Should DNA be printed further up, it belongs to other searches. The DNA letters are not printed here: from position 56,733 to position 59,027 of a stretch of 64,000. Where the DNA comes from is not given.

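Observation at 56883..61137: CbcL-like nine-heme/cytochrome-b fusion with a tetrahaem c4-type lipoprotein and a dihaem c4: a self-contained quinone-to-periplasm electron module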

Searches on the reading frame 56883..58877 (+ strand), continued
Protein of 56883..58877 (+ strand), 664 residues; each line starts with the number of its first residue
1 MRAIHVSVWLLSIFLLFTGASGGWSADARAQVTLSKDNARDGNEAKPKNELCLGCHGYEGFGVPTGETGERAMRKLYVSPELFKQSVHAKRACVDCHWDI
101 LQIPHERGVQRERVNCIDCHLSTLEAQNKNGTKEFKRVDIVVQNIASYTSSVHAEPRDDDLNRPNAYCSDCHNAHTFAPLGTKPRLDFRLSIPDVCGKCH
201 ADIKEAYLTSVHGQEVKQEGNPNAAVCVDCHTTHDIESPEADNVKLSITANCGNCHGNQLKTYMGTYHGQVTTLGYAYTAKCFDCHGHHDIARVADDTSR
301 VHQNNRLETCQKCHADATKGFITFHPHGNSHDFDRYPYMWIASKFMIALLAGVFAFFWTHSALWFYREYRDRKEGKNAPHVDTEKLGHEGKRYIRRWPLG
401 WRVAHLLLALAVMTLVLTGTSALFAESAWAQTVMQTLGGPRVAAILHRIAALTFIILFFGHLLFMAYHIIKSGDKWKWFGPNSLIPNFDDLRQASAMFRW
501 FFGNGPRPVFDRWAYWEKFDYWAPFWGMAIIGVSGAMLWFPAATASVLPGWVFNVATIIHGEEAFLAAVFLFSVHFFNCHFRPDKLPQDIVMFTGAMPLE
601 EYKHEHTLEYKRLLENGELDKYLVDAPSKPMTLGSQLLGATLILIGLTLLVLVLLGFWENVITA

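Call 14: find_encoding_contigs(protein=P0004, flank=10000, max_places=3)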
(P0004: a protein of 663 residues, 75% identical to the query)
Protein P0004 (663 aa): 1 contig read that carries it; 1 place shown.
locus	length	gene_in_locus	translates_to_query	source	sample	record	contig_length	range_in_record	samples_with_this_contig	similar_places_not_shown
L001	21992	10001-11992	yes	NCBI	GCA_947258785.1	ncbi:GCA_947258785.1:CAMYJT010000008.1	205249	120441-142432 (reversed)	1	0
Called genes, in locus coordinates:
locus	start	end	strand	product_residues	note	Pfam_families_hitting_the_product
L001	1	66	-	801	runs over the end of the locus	-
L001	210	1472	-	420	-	PF05940:NnrS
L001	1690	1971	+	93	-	-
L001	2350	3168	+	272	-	PF00106:adh_short, PF08659:KR (weak), PF13561:adh_short_C2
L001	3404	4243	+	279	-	-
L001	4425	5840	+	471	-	PF14220:DUF4329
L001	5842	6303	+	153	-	-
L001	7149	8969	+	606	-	PF07732:Cu-oxidase_3, PF00394:Cu-oxidase, PF07731:Cu-oxidase_2, PF07732:Cu-oxidase_3 (weak)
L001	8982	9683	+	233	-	PF05275:CopB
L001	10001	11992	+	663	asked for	PF09699:Paired_CXXCH_1 (faint), PF14522:Cytochrome_C7 (faint), PF14537:Cytochrom_c3_2 (faint), PF22113:Mtrc-MtrF_II-IV_dom (weak), PF01292:Ni_hydr_CYTB (weak)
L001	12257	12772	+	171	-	-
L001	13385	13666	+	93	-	-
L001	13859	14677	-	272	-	PF13489:Methyltransf_23, PF01728:FtsJ (weak), PF13847:Methyltransf_31, PF08241:Methyltransf_11, PF08242:Methyltransf_12, PF13649:Methyltransf_25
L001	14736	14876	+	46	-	-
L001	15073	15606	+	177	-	PF00994:MoCF_biosynth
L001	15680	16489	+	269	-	PF13531:SBP_bac_11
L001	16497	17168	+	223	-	PF00528:BPD_transp_1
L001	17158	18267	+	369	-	PF00005:ABC_tran, PF13304:AAA_21 (faint)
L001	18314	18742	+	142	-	-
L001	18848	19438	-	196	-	PF00571:CBS (weak)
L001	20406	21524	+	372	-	PF00989:PAS, PF08448:PAS_4, PF13426:PAS_9, PF08447:PAS_3, PF00990:GGDEF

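Call 15: find_related_loci(query=window:56883-58877:+, collection=genome_contigs, flank=8000)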
Query window:56883-58877:+ (664 aa) in genome_contigs; peptide patterns used: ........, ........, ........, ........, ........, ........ (x = any residue, [..] = any of these).
600 stretches matched a pattern (row limit reached: there are more); 588 encode a relative of the query (tblastn E <= 1e-3); the best 80 are kept; 80 distinct loci.
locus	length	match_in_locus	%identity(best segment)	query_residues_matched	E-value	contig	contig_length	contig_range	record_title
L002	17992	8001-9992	76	1-664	0e+0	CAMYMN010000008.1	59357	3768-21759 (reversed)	MAG: uncultured Gammaproteobacteria bacterium isolate ES_Gamma_065 genome assembly, contig: scaffold_231, whole genome s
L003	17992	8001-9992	77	1-664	0e+0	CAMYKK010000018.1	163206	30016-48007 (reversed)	MAG: uncultured Gammaproteobacteria bacterium isolate FCS_M_Gamma_075 genome assembly, contig: scaffold_210, whole genom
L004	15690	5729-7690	64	1-657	0e+0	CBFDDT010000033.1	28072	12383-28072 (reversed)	MAG TPA_asm: uncultured bacterium isolate SRR26215674_binner23_Refined_73 genome assembly, contig: ERZ25073485.866, whol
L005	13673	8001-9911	63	1-639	0e+0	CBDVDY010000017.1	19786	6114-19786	MAG TPA_asm: uncultured Alphaproteobacteria bacterium isolate SRR22302348_concoct_13 genome assembly, contig: ERZ2507359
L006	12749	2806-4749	61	1-662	0e+0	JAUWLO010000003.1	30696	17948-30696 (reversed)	MAG: Gammaproteobacteria bacterium isolate CSMAG_2374 CSMAG_2374_k141_1609082_length_30696_cov_10.0000, whole genome sho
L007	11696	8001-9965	61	1-657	0e+0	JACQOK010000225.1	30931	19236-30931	MAG: Betaproteobacteria bacterium isolate NC_groundwater_1279_Ag_S-0.2um_63_76 S_p2_S4_coassembly_k141_1909847, whole ge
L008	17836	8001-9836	61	46-660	0e+0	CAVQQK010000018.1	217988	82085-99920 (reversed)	MAG: uncultured beta proteobacterium isolate MFD09779.bin.2.173 genome assembly, contig: contig_91099, whole genome shot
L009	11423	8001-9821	62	48-657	0e+0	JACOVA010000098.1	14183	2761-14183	MAG: Betaproteobacteria bacterium isolate NC_groundwater_88_Ag_B-0.1um_68_58 B_2_S2_170907_scaffold_1585156, whole genom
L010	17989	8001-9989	56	1-656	0e+0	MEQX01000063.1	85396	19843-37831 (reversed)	MAG: Betaproteobacteria bacterium RIFCSPLOWO2_02_FULL_63_19 rifcsplowo2_02_scaffold_341, whole genome shotgun sequence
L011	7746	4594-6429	59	46-662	0e+0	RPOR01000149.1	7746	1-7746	MAG: Betaproteobacteria bacterium isolate concoct.173 concoct.173_Contig_1264867, whole genome shotgun sequence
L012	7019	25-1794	65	75-662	0e+0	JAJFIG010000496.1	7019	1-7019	MAG: Rhodospirillales bacterium isolate OFTM194 OFTM194_495, whole genome shotgun sequence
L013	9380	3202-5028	58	46-657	0e+0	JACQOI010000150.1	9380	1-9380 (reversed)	MAG: Betaproteobacteria bacterium isolate NC_groundwater_1277_Ag_S-0.2um_61_95 S_p2_S4_coassembly_k141_1473306, whole ge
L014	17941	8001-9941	55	1-655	0e+0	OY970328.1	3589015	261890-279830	MAG: uncultured Gammaproteobacteria bacterium isolate MFD10007.bin.c.3 genome assembly, chromosome: 1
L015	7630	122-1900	60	49-643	0e+0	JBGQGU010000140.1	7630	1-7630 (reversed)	MAG: Gammaproteobacteria bacterium isolate OBJ2_061818_090_2 k141_1640424_length_7630_cov_17.8347, whole genome shotgun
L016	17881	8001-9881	58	30-657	0e+0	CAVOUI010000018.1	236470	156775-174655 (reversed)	MAG: uncultured beta proteobacterium isolate MFD10007.bin.2.149 genome assembly, contig: contig_49830, whole genome shot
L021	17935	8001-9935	56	8-657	0e+0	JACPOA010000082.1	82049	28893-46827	MAG: Hyphomicrobiales bacterium isolate NC_groundwater_589_Pr5_B-0.1um_64_27 alan_book_18_scaffold_75131, whole genome s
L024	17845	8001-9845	58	45-659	0e+0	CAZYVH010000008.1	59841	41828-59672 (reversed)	MAG TPA_asm: uncultured Wenzhouxiangellaceae bacterium isolate binchicken_co275_508 genome assembly, contig: NODE_402_le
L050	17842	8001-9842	54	46-662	0e+0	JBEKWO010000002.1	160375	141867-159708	MAG: Xanthobacteraceae bacterium isolate SPRUCE 62 SPRUCE_62_2, whole genome shotgun sequence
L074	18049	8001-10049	50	1-661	0e+0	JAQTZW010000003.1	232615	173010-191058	MAG: Gallionella sp. isolate STC_7 NODE_104_length_232615_cov_256.389039_Sandtown_C, whole genome shotgun sequence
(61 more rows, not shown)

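Call 40: predict_structure(alignment_id=A1)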
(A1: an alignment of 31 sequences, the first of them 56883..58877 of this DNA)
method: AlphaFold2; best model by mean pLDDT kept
length: 664 residues; sequences in the alignment: 31
mean_pLDDT: 57.4   pTM: 0.47
mean pLDDT of the five models: 57.4, 56.2, 54.2, 51.1, 47.5
residues with pLDDT >= 90: 0; 70-90: 125; 50-70: 323; < 50: 216
segments of 3 or more residues with pLDDT < 50: 19-61, 66-71, 74-116, 172-182, 226-263, 265-296, 299-301, 326-334, 377-389, 583-590, 660-664
pLDDT, mean of each block of 10 residues (from residue 1): 61 59 41 31 35 45 47 45 47 35 33 48 63 56 57 60 55 47 59 62 61 62 49 36 46 45 46 38 36 44 58 61 49 52 65 70 70 56 42 64 73 74 63 74 76 80 80 69 64 77 73 56 66 70 68 64 64 60 48 59 64 75 66 65 69 60 40
secondary structure, 60 per line:
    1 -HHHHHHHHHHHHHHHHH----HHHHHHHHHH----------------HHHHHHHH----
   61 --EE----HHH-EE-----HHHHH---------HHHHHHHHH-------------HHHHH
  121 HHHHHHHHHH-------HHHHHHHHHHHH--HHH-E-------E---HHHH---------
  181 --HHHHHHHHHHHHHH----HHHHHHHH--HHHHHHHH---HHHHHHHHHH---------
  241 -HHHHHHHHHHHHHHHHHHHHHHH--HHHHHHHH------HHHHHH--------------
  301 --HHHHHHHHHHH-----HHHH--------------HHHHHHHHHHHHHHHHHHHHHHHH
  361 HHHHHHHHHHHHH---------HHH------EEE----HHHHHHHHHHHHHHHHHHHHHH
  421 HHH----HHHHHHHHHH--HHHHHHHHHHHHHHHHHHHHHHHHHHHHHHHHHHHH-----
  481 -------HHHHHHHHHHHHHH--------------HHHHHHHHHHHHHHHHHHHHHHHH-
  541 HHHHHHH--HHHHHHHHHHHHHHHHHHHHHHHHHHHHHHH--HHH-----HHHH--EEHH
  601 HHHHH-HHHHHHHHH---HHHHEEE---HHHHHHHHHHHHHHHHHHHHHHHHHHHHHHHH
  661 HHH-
elements in order (helices of 4 or more, strands of 3 or more residues): H2-18 H23-32 H49-56 H80-84 H94-102 H116-130 H138-149 H168-171 H183-196 H201-208 H211-218 H222-231 H242-264 H267-274 H281-286 H303-313 H319-322 H337-373 E392-394 H399-423 H428-437 H440-475 H488-501 H516-539 H541-547 H550-580 H591-594 H599-605 H607-615 H619-622 E623-625 H629-663

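Call 44: fold_search(model_id=the predicted structure, library=pdb)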
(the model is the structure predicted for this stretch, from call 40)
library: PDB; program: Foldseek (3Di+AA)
matches with E <= 10: 60; with E <= 0.001: 1
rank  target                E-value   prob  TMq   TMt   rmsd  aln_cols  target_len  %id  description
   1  1kqf_C                8.4e-04  1.00  0.25  0.66   5.3       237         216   19  FORMATE DEHYDROGENASE N FROM E. COLI (released 2002-03-15)
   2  3rnb_A                1.5e+00  0.04  0.07  0.09  19.1       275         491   14  Structure of the Toluene/o-Xylene Monooxygenase Hydroxylase T201S/F176W Double Mutant (released 2011-08-17)
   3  3vpm_A                1.8e+00  0.10  0.07  0.15  18.3       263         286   12  Crystal structure of human ribonucleotide reductase subunit M2 (hRRM2) mutant (released 2013-03-06)
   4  6hu9_c                2.2e+00  0.16  0.16  0.31  18.5       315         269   15  III2-IV2 mitochondrial respiratory supercomplex from S. cerevisiae (released 2018-12-26)
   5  4gd3_A                2.4e+00  0.47  0.17  0.50  10.8       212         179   13  Structure of E. coli hydrogenase-1 in complex with cytochrome b (released 2013-01-02)
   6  4djn_A                2.4e+00  0.08  0.10  0.19  22.8       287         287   14  Crystal structure of a ribonucleotide reductase M2 B (RNRR2) from Homo sapiens at 2.20 A resolution (released 2012-05-09)
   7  8px9_A                2.6e+00  0.03  0.08  0.09  19.6       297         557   13  Structure of the antibacterial peptide ABC transporter McjD, solved at wavelength 2.75 A (released 2023-10-25)
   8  1w68                  2.7e+00  0.08  0.08  0.15  17.8       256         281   10  Crystal Structure of Mouse Ribonucleotide Reductase Subunit R2 under Oxidizing Conditions. A Fully Occupied Dinuclear Ir (released 2004-08-26)
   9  1afr_A                2.9e+00  0.06  0.10  0.16  18.9       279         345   12  STEAROYL-ACYL CARRIER PROTEIN DESATURASE FROM CASTOR SEEDS (released 1997-05-15)
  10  9fka_A                3.0e+00  0.04  0.12  0.15  23.0       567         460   11  Cryo-EM structure of the reduced cytochrome bd oxidase from M. tuberculosis (released 2025-02-12)
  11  2j2f_B                3.1e+00  0.06  0.10  0.17  18.4       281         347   12  The T199D Mutant of Stearoyl Acyl Carrier Protein Desaturase from Ricinus Communis (Castor Bean) (released 2006-10-23)
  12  9inh_A                3.1e+00  0.03  0.11  0.11  27.0       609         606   11  Cryo-EM structure of human XPR1 in complex with InsP6 in outward-facing state (SPX visible)-in the presence of KIDINS2 (released 2025-04-02)
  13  8ay2_B                3.3e+00  0.04  0.08  0.13  23.7       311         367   15  Crystal structure of the C-terminal part of rat Sec8 (released 2023-09-13)
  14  8qad                  4.3e+00  0.03  0.07  0.18  17.4       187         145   14  X-ray crystal structure of a de novo designed single-chain antiparallel 6-helix coiled-coil alpha-helical barrel, sc-apC (released 2024-07-03)
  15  6zlq_A                4.7e+00  0.06  0.08  0.25  23.3       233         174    9  Folding of an iron binding peptide in response to sedimentation is resolved using ferritin as a nano-reactor (released 2021-07-14)
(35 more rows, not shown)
